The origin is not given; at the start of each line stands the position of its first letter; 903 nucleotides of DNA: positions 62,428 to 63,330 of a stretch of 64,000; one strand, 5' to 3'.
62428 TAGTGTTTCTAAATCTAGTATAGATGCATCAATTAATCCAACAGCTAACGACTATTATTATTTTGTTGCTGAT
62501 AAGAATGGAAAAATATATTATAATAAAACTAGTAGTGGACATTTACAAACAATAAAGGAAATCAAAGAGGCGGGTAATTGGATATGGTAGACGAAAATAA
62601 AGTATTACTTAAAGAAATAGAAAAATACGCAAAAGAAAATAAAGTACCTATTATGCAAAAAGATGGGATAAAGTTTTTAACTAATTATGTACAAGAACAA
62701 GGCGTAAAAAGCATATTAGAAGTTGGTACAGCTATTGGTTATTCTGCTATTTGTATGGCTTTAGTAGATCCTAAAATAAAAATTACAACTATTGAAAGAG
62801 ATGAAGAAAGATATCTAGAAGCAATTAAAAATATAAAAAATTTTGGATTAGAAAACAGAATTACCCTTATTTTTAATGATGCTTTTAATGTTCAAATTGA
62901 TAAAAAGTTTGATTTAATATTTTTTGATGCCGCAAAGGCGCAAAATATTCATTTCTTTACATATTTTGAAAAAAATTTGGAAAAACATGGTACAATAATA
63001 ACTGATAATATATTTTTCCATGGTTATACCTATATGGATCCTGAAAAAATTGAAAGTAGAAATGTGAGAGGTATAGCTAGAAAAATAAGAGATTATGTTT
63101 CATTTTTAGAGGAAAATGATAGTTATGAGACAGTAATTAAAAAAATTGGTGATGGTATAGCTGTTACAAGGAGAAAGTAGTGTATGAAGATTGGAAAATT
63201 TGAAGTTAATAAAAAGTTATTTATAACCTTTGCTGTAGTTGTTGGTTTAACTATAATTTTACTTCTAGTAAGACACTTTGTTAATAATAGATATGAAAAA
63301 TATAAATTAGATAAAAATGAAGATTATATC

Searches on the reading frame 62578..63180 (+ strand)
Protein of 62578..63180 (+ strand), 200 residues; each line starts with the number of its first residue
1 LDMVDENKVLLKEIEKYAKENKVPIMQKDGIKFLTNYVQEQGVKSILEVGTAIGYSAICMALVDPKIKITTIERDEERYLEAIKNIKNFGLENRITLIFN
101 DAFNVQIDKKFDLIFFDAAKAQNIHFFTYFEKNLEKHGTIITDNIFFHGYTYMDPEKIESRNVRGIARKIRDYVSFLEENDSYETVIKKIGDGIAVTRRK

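Call 43: search_protein_families(library=pfam, proteins=[window:62578-63180:+], max_evalue=0.0001)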
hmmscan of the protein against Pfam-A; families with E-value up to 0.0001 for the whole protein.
window:62578-63180:+ (200 aa): 7 families
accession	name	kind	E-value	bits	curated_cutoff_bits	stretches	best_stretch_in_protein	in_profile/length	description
PF01596.23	Methyltransf_3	-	6e-22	78.4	22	1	6-200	6-204/204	O-methyltransferase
PF01135.25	PCMT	-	1.9e-08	34.8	20.3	1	33-120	64-152/210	Protein-L-isoaspartate(D-aspartate) O-methyltransferase (PCMT)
PF13578.12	Methyltransf_24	-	3.8e-07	31.4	26.3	1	47-145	1-105/105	Methyltransferase domain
PF13847.12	Methyltransf_31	-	7.1e-07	29.4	27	1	44-145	5-112/145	Methyltransferase domain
PF02527.21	GidB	-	4e-06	26.7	27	1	35-141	42-145/184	rRNA small subunit methyltransferase G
PF02390.23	Methyltransf_4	-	4.3e-06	26.7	24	0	45-105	4-63/173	Putative methyltransferase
PF05175.20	MTS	-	4.3e-05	23.7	23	1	30-115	19-103/170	Methyltransferase small domain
